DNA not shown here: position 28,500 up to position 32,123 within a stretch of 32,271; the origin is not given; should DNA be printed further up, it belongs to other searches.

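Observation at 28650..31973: SAM / class III cyclase / STAND NTPase / TPR giant protein: an NLR-like architecture with a nucleotide cyclase in the effector position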

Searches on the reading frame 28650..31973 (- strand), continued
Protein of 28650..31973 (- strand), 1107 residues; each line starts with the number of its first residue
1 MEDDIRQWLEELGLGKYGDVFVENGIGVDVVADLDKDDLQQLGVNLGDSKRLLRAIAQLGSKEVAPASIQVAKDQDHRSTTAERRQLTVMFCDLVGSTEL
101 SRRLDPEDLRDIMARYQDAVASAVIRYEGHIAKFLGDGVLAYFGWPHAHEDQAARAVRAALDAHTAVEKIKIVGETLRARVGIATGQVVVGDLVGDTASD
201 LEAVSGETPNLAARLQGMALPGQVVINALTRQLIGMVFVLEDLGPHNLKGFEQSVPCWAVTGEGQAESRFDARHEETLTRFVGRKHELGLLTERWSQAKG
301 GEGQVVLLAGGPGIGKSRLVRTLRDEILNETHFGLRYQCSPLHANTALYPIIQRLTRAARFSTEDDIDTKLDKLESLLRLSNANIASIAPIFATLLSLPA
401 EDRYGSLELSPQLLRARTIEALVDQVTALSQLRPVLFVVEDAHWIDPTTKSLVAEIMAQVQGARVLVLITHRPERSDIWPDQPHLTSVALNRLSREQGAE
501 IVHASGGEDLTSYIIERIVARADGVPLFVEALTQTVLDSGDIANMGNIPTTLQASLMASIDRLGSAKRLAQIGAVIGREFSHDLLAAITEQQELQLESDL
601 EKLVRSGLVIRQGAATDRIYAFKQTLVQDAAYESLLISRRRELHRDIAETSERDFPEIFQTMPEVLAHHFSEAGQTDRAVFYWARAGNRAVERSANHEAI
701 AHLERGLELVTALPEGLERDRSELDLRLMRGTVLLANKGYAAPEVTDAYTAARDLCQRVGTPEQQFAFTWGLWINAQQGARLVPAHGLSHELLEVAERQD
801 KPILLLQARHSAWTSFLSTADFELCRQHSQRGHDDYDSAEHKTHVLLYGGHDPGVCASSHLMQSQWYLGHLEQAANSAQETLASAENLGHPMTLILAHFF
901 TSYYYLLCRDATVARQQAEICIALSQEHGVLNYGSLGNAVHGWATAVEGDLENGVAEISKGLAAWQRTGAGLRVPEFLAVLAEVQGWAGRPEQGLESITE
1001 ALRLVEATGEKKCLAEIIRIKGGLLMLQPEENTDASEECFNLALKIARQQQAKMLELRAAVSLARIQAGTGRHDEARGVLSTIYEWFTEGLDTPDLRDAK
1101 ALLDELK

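Call 26: search_solved_structures(query=window:28650-31973:-, max_evalue=0.01, show_alignments=3)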
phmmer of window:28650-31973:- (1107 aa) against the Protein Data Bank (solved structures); distinct sequences matched with E-value up to 0.01: 68 (the best 60 are shown).
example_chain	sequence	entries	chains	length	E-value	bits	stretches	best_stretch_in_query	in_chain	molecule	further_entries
3r5g_A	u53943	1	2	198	1.4e-22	83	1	82-261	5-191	CyaB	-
2w01_A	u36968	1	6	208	3.7e-20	75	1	82-266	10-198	ADENYLATE CYCLASE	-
6fht_A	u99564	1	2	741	1.3e-19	73.2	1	80-266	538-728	Bacteriophytochrome,Adenylate cyclase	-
1wc0_A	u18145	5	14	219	9.7e-16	60.4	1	82-240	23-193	ADENYLATE CYCLASE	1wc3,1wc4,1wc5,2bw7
1wc1_A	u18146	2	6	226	1.2e-15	60.1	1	82-240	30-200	ADENYLATE CYCLASE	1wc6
5oyh_A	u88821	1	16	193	1.2e-13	53.4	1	83-259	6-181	Nucleotide cyclase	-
6sir_A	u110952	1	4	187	7.9e-13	50.7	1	82-258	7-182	Nucleotide cyclase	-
6aoa_A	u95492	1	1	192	1.1e-12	50.2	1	83-259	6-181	Bacterio-rhodopsin/guanylyl cyclase 1 fusion protein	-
4p2f_A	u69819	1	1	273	2.3e-12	49.2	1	27-274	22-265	Adenylate cyclase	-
4p2m_A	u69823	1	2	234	3.7e-12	48.5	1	64-274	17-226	Adenylate cyclase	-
4p2x_A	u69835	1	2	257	5e-12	48.1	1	64-274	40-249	Adenylate cyclase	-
6ao9_A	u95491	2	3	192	7.8e-12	47.4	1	83-259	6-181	Bacterio-rhodopsin/guanylyl cyclase 1 fusion protein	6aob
7yz9_A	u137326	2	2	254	1.2e-11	46.8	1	64-261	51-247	Adenylate cyclase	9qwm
7yzi_A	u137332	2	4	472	2.2e-11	46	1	64-276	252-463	Adenylate cyclase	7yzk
5o5k_A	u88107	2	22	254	4.5e-11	44.9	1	64-262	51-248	Adenylate cyclase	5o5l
4clf_A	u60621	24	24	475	2.2e-08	36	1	80-262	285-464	ADENYLATE CYCLASE TYPE 10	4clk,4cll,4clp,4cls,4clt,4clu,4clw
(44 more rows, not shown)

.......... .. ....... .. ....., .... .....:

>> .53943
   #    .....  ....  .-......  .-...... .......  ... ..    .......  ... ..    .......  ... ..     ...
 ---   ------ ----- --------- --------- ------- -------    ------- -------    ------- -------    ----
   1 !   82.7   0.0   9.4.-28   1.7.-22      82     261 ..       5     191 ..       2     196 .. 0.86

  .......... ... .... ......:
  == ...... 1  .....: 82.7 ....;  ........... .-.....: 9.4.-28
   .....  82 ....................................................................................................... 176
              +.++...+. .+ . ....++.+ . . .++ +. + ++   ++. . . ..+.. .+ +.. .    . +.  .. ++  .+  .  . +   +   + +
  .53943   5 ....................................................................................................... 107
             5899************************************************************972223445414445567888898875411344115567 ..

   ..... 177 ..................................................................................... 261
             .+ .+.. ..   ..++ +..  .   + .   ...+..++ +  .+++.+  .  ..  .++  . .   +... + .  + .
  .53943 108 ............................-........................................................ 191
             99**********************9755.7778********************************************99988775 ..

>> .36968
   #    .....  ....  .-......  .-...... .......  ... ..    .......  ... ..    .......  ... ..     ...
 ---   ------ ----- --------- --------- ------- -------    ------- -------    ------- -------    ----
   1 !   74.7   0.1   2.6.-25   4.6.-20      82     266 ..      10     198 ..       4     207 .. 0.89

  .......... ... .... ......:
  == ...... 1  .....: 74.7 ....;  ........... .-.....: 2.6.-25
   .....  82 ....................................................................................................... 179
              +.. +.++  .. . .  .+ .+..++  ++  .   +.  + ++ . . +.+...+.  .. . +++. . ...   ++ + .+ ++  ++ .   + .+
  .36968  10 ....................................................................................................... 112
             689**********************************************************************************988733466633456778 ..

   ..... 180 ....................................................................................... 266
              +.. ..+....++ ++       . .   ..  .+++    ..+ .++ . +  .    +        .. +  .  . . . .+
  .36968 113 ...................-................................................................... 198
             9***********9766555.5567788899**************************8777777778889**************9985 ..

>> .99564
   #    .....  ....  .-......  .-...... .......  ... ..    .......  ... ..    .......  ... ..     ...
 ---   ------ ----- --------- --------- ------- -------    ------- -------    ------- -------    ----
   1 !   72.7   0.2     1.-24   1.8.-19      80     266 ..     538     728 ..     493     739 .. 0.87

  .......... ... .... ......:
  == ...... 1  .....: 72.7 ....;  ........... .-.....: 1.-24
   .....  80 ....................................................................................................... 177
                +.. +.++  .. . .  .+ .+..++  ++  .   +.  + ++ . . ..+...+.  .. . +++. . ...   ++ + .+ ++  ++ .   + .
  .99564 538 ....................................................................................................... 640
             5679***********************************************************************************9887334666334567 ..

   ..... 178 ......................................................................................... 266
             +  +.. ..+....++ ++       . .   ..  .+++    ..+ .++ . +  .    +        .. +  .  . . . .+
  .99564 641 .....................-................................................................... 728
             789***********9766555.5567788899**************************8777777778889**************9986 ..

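Call 59: predict_structure(alignment_id=A2)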
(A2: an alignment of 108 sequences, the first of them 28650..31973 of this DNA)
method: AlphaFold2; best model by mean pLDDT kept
length: 1107 residues; sequences in the alignment: 108
mean_pLDDT: 89.7   pTM: 0.74
mean pLDDT of the five models: 89.7, 89.4, 88.5, 86.1, 83.3
residues with pLDDT >= 90: 769; 70-90: 267; 50-70: 32; < 50: 39
segments of 3 or more residues with pLDDT < 50: 62-81, 196-202, 267-277
pLDDT, mean of each block of 10 residues (from residue 1): 82 95 91 94 95 86 34 34 79 91 89 94 90 91 77 88 92 88 91 51 73 96 94 79 93 94 60 50 91 97 96 87 90 91 89 91 89 95 90 93 87 87 96 96 93 94 96 79 93 92 83 90 88 83 74 85 93 92 91 90 86 74 84 93 97 88 94 97 95 90 97 95 96 89 95 96 94 97 97 94 94 97 98 92 82 96 98 97 91 94 98 98 88 92 98 98 93 97 98 98 97 98 93 93 98 98 96 96 96 96 96
secondary structure, 60 per line:
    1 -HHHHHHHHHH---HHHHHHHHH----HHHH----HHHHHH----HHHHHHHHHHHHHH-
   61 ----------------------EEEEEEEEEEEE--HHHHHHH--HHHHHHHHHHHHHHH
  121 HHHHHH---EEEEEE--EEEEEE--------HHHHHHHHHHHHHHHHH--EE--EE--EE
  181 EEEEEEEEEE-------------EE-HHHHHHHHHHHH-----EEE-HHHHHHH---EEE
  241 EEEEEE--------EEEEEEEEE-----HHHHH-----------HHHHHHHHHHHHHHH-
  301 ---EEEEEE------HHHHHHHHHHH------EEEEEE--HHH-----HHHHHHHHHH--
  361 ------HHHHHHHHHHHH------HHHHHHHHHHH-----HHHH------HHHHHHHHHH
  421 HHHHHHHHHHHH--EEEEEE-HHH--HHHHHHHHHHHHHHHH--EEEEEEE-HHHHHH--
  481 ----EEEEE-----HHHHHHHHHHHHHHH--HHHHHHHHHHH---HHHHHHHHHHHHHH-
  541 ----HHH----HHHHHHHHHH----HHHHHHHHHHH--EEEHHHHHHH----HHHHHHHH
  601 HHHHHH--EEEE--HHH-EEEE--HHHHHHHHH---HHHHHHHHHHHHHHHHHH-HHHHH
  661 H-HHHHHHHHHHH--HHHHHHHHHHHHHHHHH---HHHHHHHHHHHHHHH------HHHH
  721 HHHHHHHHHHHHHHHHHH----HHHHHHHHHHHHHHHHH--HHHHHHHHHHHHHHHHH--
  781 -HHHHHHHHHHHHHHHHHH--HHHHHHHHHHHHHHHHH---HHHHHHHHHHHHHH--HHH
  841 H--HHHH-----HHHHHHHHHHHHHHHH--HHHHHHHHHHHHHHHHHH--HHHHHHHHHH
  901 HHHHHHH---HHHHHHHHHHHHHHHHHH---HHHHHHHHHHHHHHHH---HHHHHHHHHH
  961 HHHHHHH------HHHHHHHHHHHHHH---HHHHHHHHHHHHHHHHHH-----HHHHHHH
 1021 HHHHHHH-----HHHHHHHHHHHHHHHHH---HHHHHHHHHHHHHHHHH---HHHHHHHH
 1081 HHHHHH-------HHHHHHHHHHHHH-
elements in order (helices of 4 or more, strands of 3 or more residues): H2-11 H15-23 H28-31 H36-41 H46-59 E83-94 H97-103 H106-126 E130-135 E138-143 H152-168 E179-190 H207-218 E224-226 H228-234 E238-246 E255-263 H269-273 H285-299 E304-309 H316-326 E333-338 H349-358 H367-378 H385-395 H401-404 H411-432 E435-440 H447-462 E465-471 H473-478 E485-489 H495-509 H512-522 H526-539 H552-561 H566-576 E579-581 H582-588 H593-606 E609-612 E619-622 H625-633 H637-654 H656-661 H663-673 H676-692 H696-710 H717-738 H743-759 H762-778 H782-799 H802-818 H822-835 H838-841 H844-847 H853-868 H871-888 H891-907 H911-928 H932-947 H951-967 H974-987 H991-1008 H1014-1027 H1033-1049 H1053-1069 H1073-1086 H1094-1106

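Call 61: search_protein_families(library=pfam, alignment_id=A3, max_evalue=0.00001)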
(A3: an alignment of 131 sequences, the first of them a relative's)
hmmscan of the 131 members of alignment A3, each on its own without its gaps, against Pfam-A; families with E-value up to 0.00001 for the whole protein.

A. member 1, L002:1228-1758:+ (177 aa): 2 families
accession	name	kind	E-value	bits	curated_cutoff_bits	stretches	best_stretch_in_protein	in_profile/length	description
PF08534.16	Redoxin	-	7.9e-31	107.3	26.6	1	27-166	19-147/148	Redoxin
PF00578.27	AhpC-TSA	-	5.9e-13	49.3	26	1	25-140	14-121/124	AhpC/TSA family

B. families by the number of members that match (of 131 scanned): 117 families (the first 25 are shown)
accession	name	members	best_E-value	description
PF00561.26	Abhydrolase_1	3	3.7e-16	alpha/beta hydrolase fold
PF00501.34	AMP-binding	2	3e-85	AMP-binding enzyme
PF04392.18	ABC_sub_bind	2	2.5e-46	ABC transporter substrate binding protein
PF03466.25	LysR_substrate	2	7.2e-36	LysR substrate binding domain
PF00849.27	PseudoU_synth_2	2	2.3e-31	RNA pseudouridylate synthase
PF13193.12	AMP-binding_C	2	7.6e-24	AMP-binding enzyme C-terminal domain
PF00126.33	HTH_1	2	4.8e-21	Bacterial regulatory helix-turn-helix protein, lysR family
PF13646.12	HEAT_2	2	5.2e-16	HEAT repeats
PF04773.18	FecR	2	7e-12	FecR protein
PF03130.22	HEAT_PBS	2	1.9e-10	PBS lyase HEAT-like repeat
PF02985.28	HEAT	2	2.1e-08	HEAT repeat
PF01479.30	S4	2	4.7e-08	S4 domain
PF13513.12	HEAT_EZ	2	2.2e-07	HEAT-like repeat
PF01268.25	FTHFS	1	9.3e-269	Formate--tetrahydrofolate ligase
PF12228.14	DUF3604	1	1.9e-243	Protein of unknown function (DUF3604)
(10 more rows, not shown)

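Call 62: fold_search(model_id=the predicted structure, library=pdb)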
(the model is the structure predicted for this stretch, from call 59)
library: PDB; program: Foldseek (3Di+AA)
matches with E <= 10: 1669; with E <= 0.001: 358
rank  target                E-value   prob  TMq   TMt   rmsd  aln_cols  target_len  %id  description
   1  6mfv_A                2.4e-12  1.00  0.22  0.35  20.2       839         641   14  Crystal structure of the Signal Transduction ATPase with Numerous Domains (STAND) protein with a tetratricopeptide rep (released 2019-02-20)
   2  2w01_D                2.1e-10  1.00  0.16  0.82   2.8       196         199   28  Crystal structure of the guanylyl cyclase Cya2 (released 2008-09-30)
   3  1wc1_C                2.8e-10  1.00  0.15  0.81   2.9       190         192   28  Soluble adenylyl cyclase CyaC from S. platensis in complex with Rp- ATPalphaS (released 2004-12-20)
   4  6fht_B                2.9e-10  1.00  0.16  0.24  16.4       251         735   25  Crystal structure of an artificial phytochrome regulated adenylate/guanylate cyclase in its dark adapted Pr form (released 2018-04-18)
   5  1wc3_B                3.6e-10  1.00  0.15  0.80   2.9       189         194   28  Soluble adenylyl cyclase CyaC from S. platensis in complex with alpha, beta-methylene-ATP and Strontium (released 2004-12-20)
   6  6sir_A                4.3e-10  1.00  0.16  0.90   2.1       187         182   27  Crystal structure of the guanylate cyclase domain of RhGC from Catenaria anguillulae in complex with GTP (released 2019-12-18)
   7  3r5g_B                4.7e-10  1.00  0.15  0.80   3.3       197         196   30  Crystal structure of the adenylyl cyclase CyaB from P. aeruginosa (released 2012-01-11)
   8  1wc1_B                4.7e-10  1.00  0.15  0.79   3.1       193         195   28  Soluble adenylyl cyclase CyaC from S. platensis in complex with Rp- ATPalphaS (released 2004-12-20)
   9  2w01_C                4.9e-10  1.00  0.15  0.80   3.0       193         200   29  Crystal structure of the guanylyl cyclase Cya2 (released 2008-09-30)
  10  6fht_A                4.9e-10  1.00  0.15  0.23   3.3       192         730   31  Crystal structure of an artificial phytochrome regulated adenylate/guanylate cyclase in its dark adapted Pr form (released 2018-04-18)
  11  1wc0_B                5.5e-10  1.00  0.15  0.79   2.9       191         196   27  Soluble adenylyl cyclase CyaC from S. platensis in complex with alpha, beta-methylene-ATP (released 2004-12-20)
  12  2w01_B                5.5e-10  1.00  0.15  0.80   3.2       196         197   29  Crystal structure of the guanylyl cyclase Cya2 (released 2008-09-30)
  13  3r5g_A                6.4e-10  1.00  0.15  0.80   3.3       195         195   30  Crystal structure of the adenylyl cyclase CyaB from P. aeruginosa (released 2012-01-11)
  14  1wc1_A                7.2e-10  1.00  0.15  0.78   3.2       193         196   28  Soluble adenylyl cyclase CyaC from S. platensis in complex with Rp- ATPalphaS (released 2004-12-20)
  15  1wc0_A                7.7e-10  1.00  0.14  0.73   3.6       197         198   27  Soluble adenylyl cyclase CyaC from S. platensis in complex with alpha, beta-methylene-ATP (released 2004-12-20)
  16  2w01_A                1.1e-09  1.00  0.16  0.80   2.9       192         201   30  Crystal structure of the guanylyl cyclase Cya2 (released 2008-09-30)
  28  3sfz                  2.8e-09  1.00  0.27  0.27   9.1       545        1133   16  Crystal structure of full-length murine Apaf-1 (released 2011-08-24)
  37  8dgc_B                1.4e-08  1.00  0.14  0.09  31.1       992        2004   12  Avs3 bound to phage PhiV-1 terminase (released 2022-08-03)
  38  8dgc_A                1.5e-08  1.00  0.14  0.09  30.9      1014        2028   12  Avs3 bound to phage PhiV-1 terminase (released 2022-08-03)
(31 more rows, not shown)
